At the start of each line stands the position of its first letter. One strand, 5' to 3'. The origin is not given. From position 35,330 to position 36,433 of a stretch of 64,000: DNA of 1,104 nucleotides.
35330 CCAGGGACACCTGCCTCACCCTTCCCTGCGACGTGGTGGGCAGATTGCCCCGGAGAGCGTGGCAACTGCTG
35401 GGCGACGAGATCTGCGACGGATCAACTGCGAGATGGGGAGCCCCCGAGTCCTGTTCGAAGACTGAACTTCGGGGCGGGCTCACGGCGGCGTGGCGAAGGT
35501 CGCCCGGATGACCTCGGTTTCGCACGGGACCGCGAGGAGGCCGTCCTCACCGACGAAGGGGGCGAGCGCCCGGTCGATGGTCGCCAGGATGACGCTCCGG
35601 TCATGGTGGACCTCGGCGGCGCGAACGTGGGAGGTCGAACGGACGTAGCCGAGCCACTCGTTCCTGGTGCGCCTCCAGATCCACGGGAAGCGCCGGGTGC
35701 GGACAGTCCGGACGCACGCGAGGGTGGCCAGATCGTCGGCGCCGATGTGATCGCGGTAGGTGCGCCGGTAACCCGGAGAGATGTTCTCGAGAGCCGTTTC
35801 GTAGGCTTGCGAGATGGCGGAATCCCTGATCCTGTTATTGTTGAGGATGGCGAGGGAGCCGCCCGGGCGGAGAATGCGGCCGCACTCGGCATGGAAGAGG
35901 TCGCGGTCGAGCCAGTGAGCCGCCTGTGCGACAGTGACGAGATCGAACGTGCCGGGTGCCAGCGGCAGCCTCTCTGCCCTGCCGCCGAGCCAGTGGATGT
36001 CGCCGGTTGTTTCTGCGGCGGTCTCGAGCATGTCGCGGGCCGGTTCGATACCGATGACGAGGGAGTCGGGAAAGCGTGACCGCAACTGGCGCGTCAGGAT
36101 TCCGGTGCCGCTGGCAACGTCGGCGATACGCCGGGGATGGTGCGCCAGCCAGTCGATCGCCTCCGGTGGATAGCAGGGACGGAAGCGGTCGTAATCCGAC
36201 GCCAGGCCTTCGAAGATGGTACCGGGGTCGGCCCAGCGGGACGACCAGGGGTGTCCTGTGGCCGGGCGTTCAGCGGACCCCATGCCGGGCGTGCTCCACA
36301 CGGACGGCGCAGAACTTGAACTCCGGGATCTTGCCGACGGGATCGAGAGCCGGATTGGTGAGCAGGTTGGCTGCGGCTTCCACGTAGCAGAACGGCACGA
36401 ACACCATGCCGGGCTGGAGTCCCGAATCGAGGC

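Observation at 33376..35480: ~1.8 kb low-GC islet inserted at the 3' end of phyH, flanked by a duplicated gene end; carries HepT/MNT and a TIR-like (COG4271) gene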

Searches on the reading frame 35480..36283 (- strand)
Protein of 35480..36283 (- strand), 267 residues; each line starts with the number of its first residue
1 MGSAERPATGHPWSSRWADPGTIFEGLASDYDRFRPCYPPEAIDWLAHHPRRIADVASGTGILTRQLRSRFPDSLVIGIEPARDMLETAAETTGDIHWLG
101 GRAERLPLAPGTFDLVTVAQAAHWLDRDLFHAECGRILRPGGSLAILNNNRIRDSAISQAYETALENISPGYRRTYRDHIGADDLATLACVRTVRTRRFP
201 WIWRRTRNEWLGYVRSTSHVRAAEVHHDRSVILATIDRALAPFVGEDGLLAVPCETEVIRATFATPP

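Call 9: search_protein_families(library=pfam, proteins=[window:35480-36283:-], max_evalue=0.01)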
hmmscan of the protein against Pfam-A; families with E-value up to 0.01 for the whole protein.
window:35480-36283:- (267 aa): 6 families
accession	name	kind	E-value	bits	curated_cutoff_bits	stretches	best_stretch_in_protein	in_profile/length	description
PF08241.18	Methyltransf_11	-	3.7e-17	63.2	21.2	1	55-146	2-95/95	Methyltransferase domain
PF13649.12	Methyltransf_25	-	5.6e-16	59.4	27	1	53-142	1-97/97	Methyltransferase domain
PF01209.24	Ubie_methyltran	-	6.8e-11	42.4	20.1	1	49-170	47-175/233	ubiE/COQ5 methyltransferase family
PF08242.18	Methyltransf_12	-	4.3e-09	37.4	30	1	55-144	2-98/98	Methyltransferase domain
PF13847.12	Methyltransf_31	-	2.2e-05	24.6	27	1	52-150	6-113/145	Methyltransferase domain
PF24675.1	NpmA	-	0.003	17.3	60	1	47-94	21-68/214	16S rRNA (adenine(1408)-N(1))-methyltransferase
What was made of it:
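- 35480..36283 (-): SAM-dependent methyltransferase, the ancestral convergent neighbour of phyH. It is co-oriented with the cassette genes and lies upstream of them. Pfam Methyltransf_11 and Methyltransf_25 (call 9).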
